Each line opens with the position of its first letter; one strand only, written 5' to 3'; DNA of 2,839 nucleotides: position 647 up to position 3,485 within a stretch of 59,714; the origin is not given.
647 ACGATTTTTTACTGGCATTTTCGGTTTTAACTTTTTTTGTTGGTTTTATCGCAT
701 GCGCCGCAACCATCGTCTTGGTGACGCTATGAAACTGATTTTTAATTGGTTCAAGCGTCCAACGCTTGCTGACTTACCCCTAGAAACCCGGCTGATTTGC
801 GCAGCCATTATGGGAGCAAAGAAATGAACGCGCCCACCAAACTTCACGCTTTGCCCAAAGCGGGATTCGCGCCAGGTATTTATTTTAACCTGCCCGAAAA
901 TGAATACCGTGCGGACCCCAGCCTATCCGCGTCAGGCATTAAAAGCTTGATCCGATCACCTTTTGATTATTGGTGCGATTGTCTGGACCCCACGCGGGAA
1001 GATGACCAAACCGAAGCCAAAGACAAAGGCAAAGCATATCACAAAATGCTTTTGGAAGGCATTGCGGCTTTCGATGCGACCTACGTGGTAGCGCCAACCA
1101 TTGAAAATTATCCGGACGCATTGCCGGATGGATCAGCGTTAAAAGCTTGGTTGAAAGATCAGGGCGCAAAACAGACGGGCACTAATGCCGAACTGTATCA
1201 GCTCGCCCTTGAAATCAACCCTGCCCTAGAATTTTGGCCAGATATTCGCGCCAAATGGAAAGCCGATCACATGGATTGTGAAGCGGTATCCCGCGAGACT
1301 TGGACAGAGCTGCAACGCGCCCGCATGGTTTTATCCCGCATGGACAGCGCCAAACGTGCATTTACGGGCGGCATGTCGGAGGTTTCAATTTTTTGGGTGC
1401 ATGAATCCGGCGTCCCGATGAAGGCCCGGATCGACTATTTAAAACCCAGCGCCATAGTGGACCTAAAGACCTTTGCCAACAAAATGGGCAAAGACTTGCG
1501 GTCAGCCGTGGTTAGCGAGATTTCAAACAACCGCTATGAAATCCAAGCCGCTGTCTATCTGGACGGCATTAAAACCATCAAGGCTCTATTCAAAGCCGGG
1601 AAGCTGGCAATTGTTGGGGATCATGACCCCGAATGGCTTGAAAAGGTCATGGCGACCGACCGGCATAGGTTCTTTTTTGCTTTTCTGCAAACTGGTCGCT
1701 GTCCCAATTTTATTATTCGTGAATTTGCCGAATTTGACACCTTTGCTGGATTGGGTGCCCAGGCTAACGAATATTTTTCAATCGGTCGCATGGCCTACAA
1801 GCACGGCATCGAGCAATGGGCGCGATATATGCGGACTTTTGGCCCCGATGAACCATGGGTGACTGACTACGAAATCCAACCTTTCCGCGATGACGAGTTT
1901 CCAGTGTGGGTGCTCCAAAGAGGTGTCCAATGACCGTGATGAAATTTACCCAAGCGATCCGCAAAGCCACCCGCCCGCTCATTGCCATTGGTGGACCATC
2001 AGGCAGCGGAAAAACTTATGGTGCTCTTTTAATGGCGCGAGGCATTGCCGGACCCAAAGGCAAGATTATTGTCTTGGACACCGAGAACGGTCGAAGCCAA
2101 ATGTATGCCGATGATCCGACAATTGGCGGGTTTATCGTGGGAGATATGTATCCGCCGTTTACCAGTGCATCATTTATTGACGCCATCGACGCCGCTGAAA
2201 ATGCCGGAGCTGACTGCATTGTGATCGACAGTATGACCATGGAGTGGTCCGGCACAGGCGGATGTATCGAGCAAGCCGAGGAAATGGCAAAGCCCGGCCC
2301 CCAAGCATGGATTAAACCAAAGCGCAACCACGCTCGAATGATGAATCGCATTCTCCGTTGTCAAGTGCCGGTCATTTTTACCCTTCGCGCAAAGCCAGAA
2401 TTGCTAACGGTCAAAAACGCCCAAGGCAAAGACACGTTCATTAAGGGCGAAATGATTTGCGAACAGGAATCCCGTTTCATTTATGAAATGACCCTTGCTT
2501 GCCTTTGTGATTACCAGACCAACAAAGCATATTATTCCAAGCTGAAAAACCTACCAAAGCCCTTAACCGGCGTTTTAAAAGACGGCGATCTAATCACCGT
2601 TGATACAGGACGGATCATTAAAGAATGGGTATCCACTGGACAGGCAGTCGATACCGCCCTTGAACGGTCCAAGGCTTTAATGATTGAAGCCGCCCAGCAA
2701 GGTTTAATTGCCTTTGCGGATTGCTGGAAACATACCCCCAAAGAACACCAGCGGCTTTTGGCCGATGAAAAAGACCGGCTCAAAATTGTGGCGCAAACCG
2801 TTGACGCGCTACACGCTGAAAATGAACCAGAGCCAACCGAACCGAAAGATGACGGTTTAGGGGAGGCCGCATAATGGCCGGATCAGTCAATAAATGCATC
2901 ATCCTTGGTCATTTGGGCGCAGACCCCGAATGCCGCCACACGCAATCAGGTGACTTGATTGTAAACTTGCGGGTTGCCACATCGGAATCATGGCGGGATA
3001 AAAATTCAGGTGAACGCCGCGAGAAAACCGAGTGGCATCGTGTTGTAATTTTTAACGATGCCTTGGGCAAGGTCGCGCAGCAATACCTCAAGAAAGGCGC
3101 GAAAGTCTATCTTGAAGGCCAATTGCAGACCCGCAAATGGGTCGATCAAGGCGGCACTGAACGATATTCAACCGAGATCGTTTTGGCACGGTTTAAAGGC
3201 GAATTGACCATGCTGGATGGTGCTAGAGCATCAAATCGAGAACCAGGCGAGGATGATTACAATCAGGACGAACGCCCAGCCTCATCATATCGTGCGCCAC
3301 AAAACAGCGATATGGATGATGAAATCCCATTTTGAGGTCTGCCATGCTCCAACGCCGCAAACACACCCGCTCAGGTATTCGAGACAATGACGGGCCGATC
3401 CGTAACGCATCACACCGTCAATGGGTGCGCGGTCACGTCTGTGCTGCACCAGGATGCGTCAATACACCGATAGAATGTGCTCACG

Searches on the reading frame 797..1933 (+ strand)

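Call 25: search_protein_families(library=pfam, proteins=[window:797-1933:+], max_evalue=0.001)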
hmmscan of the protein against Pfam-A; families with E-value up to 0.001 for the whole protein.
window:797-1933:+ (378 aa): 2 families
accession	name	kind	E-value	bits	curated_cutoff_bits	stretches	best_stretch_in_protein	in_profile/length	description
PF12684.13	DUF3799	-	4.8e-12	46.6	26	1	169-260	72-166/233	PDDEXK-like domain of unknown function (DUF3799)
PF12705.13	PDDEXK_1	-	2.7e-06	27.9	22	1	42-273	1-187/247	PD-(D/E)XK nuclease superfamily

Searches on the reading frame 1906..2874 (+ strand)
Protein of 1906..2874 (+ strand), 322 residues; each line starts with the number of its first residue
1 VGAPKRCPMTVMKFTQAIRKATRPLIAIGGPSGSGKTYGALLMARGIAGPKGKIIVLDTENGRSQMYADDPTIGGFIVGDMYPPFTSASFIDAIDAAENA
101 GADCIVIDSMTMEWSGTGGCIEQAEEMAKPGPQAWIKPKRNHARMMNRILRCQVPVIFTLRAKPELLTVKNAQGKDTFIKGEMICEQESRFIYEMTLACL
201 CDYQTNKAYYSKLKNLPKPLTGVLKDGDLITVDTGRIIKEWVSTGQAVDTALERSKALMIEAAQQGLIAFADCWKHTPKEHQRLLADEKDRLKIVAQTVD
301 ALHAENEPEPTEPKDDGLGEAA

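Call 25: search_protein_families(library=pfam, proteins=[window:1906-2874:+], max_evalue=0.001)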
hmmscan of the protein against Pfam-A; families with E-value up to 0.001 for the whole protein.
window:1906-2874:+ (322 aa): 1 family
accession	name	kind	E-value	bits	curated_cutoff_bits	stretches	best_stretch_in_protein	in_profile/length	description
PF13479.12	AAA_24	-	1.3e-14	55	27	1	26-206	5-173/195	AAA domain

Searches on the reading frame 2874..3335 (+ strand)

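Call 25: search_protein_families(library=pfam, proteins=[window:2874-3335:+], max_evalue=0.001)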
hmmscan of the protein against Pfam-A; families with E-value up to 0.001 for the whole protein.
window:2874-3335:+ (153 aa): 1 family
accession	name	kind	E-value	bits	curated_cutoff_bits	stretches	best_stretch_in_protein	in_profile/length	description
PF00436.31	SSB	-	2e-32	111.8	26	1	5-107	1-101/104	Single-strand binding protein family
